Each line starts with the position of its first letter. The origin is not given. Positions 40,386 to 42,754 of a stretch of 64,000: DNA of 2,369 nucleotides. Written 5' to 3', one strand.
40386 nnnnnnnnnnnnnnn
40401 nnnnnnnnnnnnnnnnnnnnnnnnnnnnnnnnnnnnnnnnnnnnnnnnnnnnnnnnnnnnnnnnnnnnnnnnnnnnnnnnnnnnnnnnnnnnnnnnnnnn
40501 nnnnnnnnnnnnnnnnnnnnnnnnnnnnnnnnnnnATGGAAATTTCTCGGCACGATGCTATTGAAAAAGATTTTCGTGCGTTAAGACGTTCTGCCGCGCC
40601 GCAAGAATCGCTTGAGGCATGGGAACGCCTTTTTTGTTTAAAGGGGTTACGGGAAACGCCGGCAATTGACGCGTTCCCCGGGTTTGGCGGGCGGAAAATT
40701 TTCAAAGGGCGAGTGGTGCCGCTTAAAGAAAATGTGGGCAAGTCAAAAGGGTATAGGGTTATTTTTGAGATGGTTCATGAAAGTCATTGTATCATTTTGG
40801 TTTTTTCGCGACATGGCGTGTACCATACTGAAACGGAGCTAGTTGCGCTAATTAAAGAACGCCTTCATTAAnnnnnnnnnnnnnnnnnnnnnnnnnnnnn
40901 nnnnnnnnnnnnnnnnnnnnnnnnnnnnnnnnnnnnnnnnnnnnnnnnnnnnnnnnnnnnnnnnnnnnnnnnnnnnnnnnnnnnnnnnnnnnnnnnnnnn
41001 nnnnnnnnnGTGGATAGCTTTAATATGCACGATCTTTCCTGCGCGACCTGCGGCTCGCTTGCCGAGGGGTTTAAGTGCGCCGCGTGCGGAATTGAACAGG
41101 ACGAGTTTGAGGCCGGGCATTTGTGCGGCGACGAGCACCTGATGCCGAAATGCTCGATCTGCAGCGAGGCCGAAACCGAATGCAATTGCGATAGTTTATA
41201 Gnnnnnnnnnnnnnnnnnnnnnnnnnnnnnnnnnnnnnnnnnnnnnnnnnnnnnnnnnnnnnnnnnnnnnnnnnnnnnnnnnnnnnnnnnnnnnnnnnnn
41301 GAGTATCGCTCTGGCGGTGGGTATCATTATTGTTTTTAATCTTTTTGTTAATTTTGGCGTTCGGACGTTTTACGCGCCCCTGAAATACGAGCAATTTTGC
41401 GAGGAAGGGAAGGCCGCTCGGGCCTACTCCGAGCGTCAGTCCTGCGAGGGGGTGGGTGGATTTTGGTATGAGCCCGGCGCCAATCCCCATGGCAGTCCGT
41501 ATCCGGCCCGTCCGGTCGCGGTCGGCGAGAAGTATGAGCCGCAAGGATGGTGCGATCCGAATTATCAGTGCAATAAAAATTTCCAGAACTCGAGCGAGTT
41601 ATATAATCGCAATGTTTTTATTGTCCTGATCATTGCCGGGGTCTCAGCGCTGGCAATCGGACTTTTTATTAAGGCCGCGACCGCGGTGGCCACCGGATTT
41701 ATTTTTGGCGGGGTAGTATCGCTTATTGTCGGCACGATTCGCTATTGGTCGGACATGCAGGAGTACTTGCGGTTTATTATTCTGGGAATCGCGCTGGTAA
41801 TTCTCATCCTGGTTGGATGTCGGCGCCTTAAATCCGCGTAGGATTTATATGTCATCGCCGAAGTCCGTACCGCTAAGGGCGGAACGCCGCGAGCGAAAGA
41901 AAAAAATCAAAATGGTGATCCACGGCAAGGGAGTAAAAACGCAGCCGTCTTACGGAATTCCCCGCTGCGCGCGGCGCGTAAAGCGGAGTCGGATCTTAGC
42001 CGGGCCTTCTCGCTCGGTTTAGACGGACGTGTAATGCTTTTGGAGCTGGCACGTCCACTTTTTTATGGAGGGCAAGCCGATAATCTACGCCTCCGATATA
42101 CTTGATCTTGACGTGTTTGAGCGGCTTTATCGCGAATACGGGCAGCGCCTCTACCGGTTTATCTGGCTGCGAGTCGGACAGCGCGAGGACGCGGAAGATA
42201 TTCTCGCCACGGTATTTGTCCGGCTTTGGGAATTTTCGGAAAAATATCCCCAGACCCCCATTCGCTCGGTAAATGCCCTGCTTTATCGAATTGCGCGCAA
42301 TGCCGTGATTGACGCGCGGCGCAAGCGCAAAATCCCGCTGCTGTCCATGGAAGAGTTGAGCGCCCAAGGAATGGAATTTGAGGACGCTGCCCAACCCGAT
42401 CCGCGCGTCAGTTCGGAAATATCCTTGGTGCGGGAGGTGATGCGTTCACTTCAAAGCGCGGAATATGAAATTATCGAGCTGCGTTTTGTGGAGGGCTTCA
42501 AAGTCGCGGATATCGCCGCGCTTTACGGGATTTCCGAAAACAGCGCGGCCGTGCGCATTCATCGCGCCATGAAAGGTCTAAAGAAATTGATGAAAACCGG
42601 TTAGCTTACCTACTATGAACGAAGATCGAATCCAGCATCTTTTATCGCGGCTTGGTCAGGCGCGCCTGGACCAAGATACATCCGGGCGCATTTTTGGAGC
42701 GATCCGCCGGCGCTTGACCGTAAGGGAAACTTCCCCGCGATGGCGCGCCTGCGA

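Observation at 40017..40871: Panacea-domain (DUF4065) antitoxin paired with a RelE/ParE-fold toxin candidate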

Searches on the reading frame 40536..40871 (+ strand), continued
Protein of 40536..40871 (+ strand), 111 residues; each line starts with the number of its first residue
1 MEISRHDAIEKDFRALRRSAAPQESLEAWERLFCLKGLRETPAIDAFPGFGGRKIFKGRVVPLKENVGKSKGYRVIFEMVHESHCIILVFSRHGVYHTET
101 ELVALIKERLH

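Call 28: find_related_loci(query=A1, collection=genome_contigs, flank=4000)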
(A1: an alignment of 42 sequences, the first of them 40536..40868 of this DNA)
Query A1 (111 aa) in genome_contigs; peptide patterns used: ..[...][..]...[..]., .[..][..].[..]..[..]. (x = any residue, [..] = any of these).
124 stretches matched a pattern; 58 encode a relative of the query (tblastn E <= 1e-3); 57 distinct loci.
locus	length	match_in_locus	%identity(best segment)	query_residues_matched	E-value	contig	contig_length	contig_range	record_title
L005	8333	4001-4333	93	1-111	5e-68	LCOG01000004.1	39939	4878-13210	MAG: Parcubacteria group bacterium GW2011_GWA2_47_26 UX98_C0004, whole genome shotgun sequence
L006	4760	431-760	89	1-110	4e-66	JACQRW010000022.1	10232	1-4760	MAG: Candidatus Sungiibacteriota bacterium isolate NC_groundwater_1369_Ag_S-0.2um_49_53 S_p2_S4_coassembly_k141_3348772,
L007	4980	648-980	85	1-111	6e-63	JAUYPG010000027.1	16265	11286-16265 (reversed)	MAG: Nanoarchaeota archaeon isolate C4_metabat.bin.115 C4_k141_289174, whole genome shotgun sequence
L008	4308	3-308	85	10-111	2e-58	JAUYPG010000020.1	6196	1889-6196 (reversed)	MAG: Nanoarchaeota archaeon isolate C4_metabat.bin.115 C4_k141_546389, whole genome shotgun sequence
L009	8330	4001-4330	82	1-110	2e-58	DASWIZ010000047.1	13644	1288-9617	MAG TPA_asm: Candidatus Paceibacterota bacterium isolate SMAG_U2882 k141_3659241, whole genome shotgun sequence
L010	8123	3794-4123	75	1-110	5e-55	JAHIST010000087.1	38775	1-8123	MAG: Patescibacteria group bacterium isolate MM_PC_MetaG.mb.188 MM_PC_MetaG.mb.188_k141_1786916, whole genome shotgun se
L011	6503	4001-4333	75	1-111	2e-54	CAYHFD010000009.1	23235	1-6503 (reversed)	MAG TPA_asm: uncultured Candidatus Saccharibacteria bacterium isolate ERP119705_co11_13 genome assembly, contig: NODE_18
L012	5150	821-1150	71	1-110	1e-52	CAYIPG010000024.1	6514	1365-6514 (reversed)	MAG TPA_asm: uncultured Candidatus Saccharibacteria bacterium isolate ERP119705_co3_289 genome assembly, contig: NODE_15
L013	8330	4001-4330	73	1-110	3e-52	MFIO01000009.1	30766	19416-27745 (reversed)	MAG: Candidatus Giovannonibacteria bacterium RIFCSPLOWO2_12_FULL_43_11c rifcsplowo2_12_scaffold_18601, whole genome shot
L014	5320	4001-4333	68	1-111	2e-51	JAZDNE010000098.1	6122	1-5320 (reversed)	MAG: bacterium isolate MEGAHIT-group-0.699 k141_1511267, whole genome shotgun sequence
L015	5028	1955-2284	70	1-110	3e-51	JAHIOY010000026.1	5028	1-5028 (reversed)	MAG: Patescibacteria group bacterium isolate KR13_S3.mb.32 KR13_S3.mb.32_k141_118065, whole genome shotgun sequence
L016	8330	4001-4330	70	1-110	2e-51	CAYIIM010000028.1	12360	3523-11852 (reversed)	MAG TPA_asm: uncultured Candidatus Saccharibacteria bacterium isolate ERP119705_co24_121 genome assembly, contig: NODE_6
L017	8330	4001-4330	72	1-110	4e-51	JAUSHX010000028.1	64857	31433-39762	MAG: bacterium isolate E14_metabat.bin.210 E14_k141_338458, whole genome shotgun sequence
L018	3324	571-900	69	1-110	1e-50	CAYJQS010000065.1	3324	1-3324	MAG TPA_asm: uncultured Candidatus Saccharibacteria bacterium isolate ERP125453_co1_243 genome assembly, contig: NODE_41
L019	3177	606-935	67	1-110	4e-51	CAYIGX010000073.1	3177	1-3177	MAG TPA_asm: uncultured Candidatus Saccharibacteria bacterium isolate ERP119705_co21_195 genome assembly, contig: NODE_4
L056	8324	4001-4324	60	3-110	3e-38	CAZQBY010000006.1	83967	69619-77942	MAG TPA_asm: uncultured archaeon isolate binchicken_co19_513 genome assembly, contig: NODE_198_length_83967_cov_8.579333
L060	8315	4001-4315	64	1-102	1e-39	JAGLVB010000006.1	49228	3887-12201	MAG: Candidatus Aenigmatarchaeota archaeon isolate RS_11_5 ZL20.bin.5.fa_6, whole genome shotgun sequence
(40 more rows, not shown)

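Call 50: search_solved_structures(query=A3, max_evalue=10, show_alignments=3)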
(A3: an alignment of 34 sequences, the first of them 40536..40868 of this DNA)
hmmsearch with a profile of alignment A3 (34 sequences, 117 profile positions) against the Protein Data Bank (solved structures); distinct sequences matched with E-value up to 10: 23.
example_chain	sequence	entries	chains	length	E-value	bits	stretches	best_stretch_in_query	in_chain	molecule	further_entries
5ja9_C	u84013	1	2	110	0.00011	25.4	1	32-100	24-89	Toxin HigB-2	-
5ja8_A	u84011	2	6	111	0.00011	25.3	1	32-100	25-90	Toxin HigB-2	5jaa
8a0x_C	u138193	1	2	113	0.00012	25.3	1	32-100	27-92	Toxin HigB-2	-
5mje_A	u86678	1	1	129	0.00016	24.8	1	32-100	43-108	Cytotoxic translational repressor of toxin-antitoxin stability system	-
9tv9_C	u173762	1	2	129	0.00027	24.1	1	33-100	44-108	Toxin HigB-2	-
4fxe_D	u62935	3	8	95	0.012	18.8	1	70-101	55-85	mRNA interferase RelE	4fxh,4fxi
4v7j_Ay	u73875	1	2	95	0.014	18.5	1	71-101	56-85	Toxin relE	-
4v7k_Ay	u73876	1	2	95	0.015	18.5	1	70-101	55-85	Toxin relE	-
2kc8_A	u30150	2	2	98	0.017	18.3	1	70-101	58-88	Toxin relE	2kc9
1by0_A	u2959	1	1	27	0.29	14.3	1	6-27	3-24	PROTEIN (HEPATITIS DELTA ANTIGEN)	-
1a92_A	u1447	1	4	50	0.31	14.2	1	6-27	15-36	DELTA ANTIGEN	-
3tkl_B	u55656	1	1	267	0.37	14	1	6-53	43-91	LidA protein, substrate of the Dot/Icm system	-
5jdo_B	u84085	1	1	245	0.52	13.5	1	6-39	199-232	Haptoglobin-haemoglobin receptor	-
4e40_A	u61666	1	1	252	0.53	13.5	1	6-39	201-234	Putative uncharacterized protein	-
5jdo_A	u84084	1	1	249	0.55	13.4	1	6-39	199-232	Haptoglobin-haemoglobin receptor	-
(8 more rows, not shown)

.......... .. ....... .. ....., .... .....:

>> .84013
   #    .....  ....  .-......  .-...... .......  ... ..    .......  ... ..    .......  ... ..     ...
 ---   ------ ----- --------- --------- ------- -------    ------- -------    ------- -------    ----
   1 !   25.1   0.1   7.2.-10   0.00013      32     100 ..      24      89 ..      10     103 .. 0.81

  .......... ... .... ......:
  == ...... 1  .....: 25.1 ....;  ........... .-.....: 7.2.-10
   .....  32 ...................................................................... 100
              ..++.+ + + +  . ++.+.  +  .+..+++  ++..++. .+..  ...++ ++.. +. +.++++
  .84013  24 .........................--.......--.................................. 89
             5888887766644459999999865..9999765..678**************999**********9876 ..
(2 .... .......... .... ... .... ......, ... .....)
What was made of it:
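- Tried and rejected: Widening the profile to A3 was needed (call 50).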

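Call 54: find_encoding_contigs(protein=P0133, flank=2500, max_places=2)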
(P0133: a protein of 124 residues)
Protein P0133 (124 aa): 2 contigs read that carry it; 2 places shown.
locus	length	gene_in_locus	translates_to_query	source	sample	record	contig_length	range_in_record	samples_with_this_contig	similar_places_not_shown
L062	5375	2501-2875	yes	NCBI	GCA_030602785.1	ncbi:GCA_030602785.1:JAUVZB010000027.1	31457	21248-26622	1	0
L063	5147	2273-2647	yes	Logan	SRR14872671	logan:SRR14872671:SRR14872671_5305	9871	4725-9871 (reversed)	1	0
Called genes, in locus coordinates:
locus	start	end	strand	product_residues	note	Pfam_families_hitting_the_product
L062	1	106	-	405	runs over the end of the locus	PF00639:Rotamase (faint), PF13145:Rotamase_2 (faint)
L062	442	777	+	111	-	-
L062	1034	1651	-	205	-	PF01936:NYN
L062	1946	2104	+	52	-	-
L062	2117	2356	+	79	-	PF10049:DUF2283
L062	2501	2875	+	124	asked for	-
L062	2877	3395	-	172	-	PF13274:SocA_Panacea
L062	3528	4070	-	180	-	-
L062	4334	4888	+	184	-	-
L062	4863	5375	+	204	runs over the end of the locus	-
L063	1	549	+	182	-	?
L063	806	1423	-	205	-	PF01936:NYN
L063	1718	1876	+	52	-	-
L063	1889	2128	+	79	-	PF10049:DUF2283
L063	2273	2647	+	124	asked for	-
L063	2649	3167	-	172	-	PF13274:SocA_Panacea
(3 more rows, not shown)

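Call 55: find_encoding_contigs(protein=P0135, flank=2500, max_places=2)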
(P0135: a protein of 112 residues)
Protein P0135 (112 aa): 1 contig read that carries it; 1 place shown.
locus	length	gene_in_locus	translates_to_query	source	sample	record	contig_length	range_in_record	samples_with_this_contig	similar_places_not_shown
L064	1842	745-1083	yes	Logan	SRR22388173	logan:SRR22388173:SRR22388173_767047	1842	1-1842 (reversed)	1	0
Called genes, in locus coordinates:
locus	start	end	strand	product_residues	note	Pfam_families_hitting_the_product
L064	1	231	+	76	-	?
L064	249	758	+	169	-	PF13274:SocA_Panacea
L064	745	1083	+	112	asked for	-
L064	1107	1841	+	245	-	?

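Call 56: find_encoding_contigs(protein=P0145, flank=2500, max_places=2)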
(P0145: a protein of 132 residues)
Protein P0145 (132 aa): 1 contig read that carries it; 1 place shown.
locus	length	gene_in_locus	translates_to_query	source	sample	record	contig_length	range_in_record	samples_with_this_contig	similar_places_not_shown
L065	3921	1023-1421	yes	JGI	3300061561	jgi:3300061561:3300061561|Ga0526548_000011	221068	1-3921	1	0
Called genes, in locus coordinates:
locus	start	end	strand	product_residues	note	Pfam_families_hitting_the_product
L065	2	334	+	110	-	?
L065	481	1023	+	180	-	PF13274:SocA_Panacea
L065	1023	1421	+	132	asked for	-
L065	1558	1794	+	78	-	-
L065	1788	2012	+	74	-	-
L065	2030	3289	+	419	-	PF05977:MFS_3 (weak), PF07690:MFS_1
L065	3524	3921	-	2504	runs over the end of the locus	-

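Call 57: find_encoding_contigs(protein=P0138, flank=2000, max_places=1)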
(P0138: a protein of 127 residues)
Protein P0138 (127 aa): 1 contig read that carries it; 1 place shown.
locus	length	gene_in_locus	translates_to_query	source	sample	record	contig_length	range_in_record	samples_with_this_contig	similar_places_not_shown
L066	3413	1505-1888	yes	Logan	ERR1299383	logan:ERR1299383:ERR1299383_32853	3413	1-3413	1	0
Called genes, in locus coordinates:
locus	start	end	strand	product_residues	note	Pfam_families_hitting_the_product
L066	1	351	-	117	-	?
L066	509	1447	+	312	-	PF02195:ParB_N (weak)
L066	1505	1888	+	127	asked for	-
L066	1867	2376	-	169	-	PF13274:SocA_Panacea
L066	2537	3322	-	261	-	PF23023:Anti-Pycsar_Apyc1 (weak), PF00753:Lactamase_B (weak), PF12706:Lactamase_B_2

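Call 58: find_encoding_contigs(protein=P0150, flank=2000, max_places=1)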
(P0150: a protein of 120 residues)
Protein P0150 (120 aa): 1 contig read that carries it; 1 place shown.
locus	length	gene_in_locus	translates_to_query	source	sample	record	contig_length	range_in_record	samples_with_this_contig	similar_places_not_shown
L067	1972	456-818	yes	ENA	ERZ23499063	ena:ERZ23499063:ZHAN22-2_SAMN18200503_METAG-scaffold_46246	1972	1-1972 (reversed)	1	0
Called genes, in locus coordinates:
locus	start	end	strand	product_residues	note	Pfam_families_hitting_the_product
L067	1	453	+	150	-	?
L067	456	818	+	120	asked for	-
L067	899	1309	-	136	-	-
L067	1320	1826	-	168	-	-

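Call 59: find_encoding_contigs(protein=P0152, flank=2000, max_places=1)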
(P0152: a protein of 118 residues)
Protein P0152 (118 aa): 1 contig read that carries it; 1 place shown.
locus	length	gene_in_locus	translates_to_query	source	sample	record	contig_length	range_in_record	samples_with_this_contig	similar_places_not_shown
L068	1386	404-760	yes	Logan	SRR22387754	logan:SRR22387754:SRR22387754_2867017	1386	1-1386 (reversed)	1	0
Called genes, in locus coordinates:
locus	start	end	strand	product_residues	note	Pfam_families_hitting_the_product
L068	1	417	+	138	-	?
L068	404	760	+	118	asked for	-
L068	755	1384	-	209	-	?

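Call 80: search_protein_families(library=pfam, proteins=[L068:1-417:+, L005:2436-2873:+, L005:3063-3332:+, L056:885-1748:+, L056:5899-8088:+, L060:2567-3481:+, L060:4647-6242:+, L007:2681-3964:+, L007:1640-2641:+, L060:1738-2547:+], max_evalue=0.001)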
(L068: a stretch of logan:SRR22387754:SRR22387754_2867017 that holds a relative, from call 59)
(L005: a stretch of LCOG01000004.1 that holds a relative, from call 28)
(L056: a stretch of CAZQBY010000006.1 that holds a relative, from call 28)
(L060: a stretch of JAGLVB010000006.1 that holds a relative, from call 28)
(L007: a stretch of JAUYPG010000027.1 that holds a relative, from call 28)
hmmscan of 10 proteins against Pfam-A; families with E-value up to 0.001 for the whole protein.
L068:1-417:+ (138 aa): 0 families

L005:2436-2873:+ (146 aa): 2 families
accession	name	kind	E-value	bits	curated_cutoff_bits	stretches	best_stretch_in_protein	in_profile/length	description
PF18741.7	MTES_1575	-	0.00026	21.5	38.2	1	11-71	2-58/96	REase_MTES_1575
PF04471.18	Mrr_cat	-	0.00071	20.1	21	0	6-69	5-66/115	Restriction endonuclease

L005:3063-3332:+ (90 aa): 5 families
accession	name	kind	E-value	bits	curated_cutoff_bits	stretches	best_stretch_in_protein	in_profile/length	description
PF12840.13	HTH_20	-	2.5e-08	34.2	27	1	11-58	1-48/51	Helix-turn-helix domain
PF01022.26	HTH_5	-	1.9e-07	31.3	22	1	15-56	3-43/47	Bacterial regulatory protein, arsR family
PF13412.12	HTH_24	-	3.7e-05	23.6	21.9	1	13-49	2-38/48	Winged helix-turn-helix DNA-binding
PF21476.4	PF0610-like_N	-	0.00014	22.5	33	1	16-53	3-39/50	PF0610-like, N-terminal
PF01047.28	MarR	-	0.00055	20.2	24.6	1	13-58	2-47/59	MarR family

L056:885-1748:+ (288 aa): 2 families
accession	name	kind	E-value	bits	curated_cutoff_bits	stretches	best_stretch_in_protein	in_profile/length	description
PF01343.23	Peptidase_S49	-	1.9e-43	148.6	24.9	1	93-239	2-147/154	Peptidase family S49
PF25145.1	NfeD1b_N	-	4.1e-06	27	40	1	54-137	19-99/189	NfeD1b, N-terminal domain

L056:5899-8088:+ (730 aa): 7 families
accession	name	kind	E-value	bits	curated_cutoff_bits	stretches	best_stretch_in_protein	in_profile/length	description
PF00009.33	GTP_EFTU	-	2.3e-58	197.3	26.5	1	20-258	2-188/188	Elongation factor Tu GTP binding domain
PF03764.24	EFG_IV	-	1.1e-26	93.4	24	1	509-618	7-120/121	Elongation factor G, domain IV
PF14492.12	EFG_III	-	7.9e-25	87.2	27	1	386-457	1-72/75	Elongation Factor G, domain III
PF00679.30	EFG_C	-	3.5e-23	81.9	27.9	1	622-707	2-88/89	Elongation factor G C-terminus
PF03144.31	GTP_EFTU_D2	-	2.7e-16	60.2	30.3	1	306-372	1-72/73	Elongation factor Tu domain 2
PF22042.2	EF-G_D2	-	4.3e-16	59.2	27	1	292-374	2-83/84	Elongation factor G domain 2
PF16658.11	RF3_C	-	0.00011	22.5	40.1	1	380-476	1-96/132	Class II release factor RF3, C-terminal domain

L060:2567-3481:+ (305 aa): 3 families
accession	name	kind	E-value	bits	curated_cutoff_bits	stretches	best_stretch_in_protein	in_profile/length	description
PF04002.20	RadC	-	5.5e-39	133.3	22.1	1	188-304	7-121/121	RadC-like JAB domain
PF20582.4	UPF0758_N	-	6.7e-21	74.6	27.1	1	76-154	1-76/77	UPF0758 N-terminal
PF12826.13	HHH_2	-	0.00035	21.1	27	0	119-151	13-45/64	Helix-hairpin-helix motif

L060:4647-6242:+ (532 aa): 4 families
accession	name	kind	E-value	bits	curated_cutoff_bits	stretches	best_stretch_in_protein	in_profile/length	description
PF02384.22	N6_Mtase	-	4.5e-111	371.6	20.4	1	175-492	2-311/311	N-6 DNA Methylase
PF12161.14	HsdM_N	-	1.1e-27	97.7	24.5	1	22-163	2-135/135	HsdM N-terminal domain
PF01170.24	UPF0020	-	3.1e-05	24.2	22.3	1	220-305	30-133/197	RMKL-like, methyltransferase domain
PF05175.20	MTS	-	0.00059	20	23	0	209-306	21-111/170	Methyltransferase small domain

L007:2681-3964:+ (428 aa): 0 families

L007:1640-2641:+ (334 aa): 1 family
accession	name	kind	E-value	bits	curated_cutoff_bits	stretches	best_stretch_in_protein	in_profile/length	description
PF00294.29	PfkB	-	9.3e-43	147.1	25.8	1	48-313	25-299/302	pfkB family carbohydrate kinase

L060:1738-2547:+ (270 aa): 1 family
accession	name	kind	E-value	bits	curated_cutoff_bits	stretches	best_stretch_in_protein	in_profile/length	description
PF01040.23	UbiA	-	1e-42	146.6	34.2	1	20-260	5-248/250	UbiA prenyltransferase family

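Call 88: find_related_loci(query=A1, collection=viral_contigs, flank=5000)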
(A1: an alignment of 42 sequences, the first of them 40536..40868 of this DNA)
Query A1 (111 aa) in viral_contigs; peptide patterns used: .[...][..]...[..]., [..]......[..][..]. (x = any residue, [..] = any of these).
32 stretches matched a pattern, but none encodes a relative of the query by tblastn (E <= 1e-3).

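Call 89: search_dna_similar(query=window:40536-40868:+, collection=plasmids, mode=protein, max_evalue=0.001, max_rows=10)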
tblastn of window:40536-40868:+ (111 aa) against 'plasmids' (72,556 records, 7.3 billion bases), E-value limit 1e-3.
No match.

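Call 90: search_dna_similar(query=window:40536-40868:+, collection=phages, mode=protein, max_evalue=0.001, max_rows=10)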
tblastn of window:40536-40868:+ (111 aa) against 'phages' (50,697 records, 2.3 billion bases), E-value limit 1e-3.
No match.
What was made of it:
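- Tried and rejected: There was no relative in IMG/VR viral contigs (call 88), PLSDB plasmids (call 89) or GenBank phages (call 90).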

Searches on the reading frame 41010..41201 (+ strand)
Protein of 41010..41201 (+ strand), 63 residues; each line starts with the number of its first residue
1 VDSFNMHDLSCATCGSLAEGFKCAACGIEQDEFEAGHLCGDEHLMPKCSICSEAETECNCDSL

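Call 44: search_protein_families(library=pfam, proteins=[window:41010-41201:+], max_evalue=0.1)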
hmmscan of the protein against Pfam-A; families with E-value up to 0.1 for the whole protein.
window:41010-41201:+ (63 aa): 1 family
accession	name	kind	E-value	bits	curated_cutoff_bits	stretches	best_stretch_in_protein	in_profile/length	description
PF21349.2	RUBY_RBDX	-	0.074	13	26.5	0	11-34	3-30/30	Rubrerythrin, rubredoxin-like domain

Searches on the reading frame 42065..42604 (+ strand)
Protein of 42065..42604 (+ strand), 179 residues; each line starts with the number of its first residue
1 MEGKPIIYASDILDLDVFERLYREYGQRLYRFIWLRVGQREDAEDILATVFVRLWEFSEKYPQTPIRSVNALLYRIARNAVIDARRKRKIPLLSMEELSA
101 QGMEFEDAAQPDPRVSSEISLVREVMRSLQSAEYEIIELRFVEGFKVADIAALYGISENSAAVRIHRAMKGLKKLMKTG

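Call 31: search_protein_families(library=pfam, proteins=[window:42065-42604:+], max_evalue=0.001)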
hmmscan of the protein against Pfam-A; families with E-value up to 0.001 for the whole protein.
window:42065-42604:+ (179 aa): 3 families
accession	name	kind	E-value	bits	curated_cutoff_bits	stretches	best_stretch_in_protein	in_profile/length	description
PF04542.20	Sigma70_r2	-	2.5e-13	50.1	24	1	21-89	1-69/71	Sigma-70 region 2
PF08281.18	Sigma70_r4_2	-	3.8e-10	39.7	25.7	1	122-170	4-52/54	Sigma-70, region 4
PF04545.22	Sigma70_r4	-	5.3e-07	29.5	24.1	1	126-174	2-50/50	Sigma-70, region 4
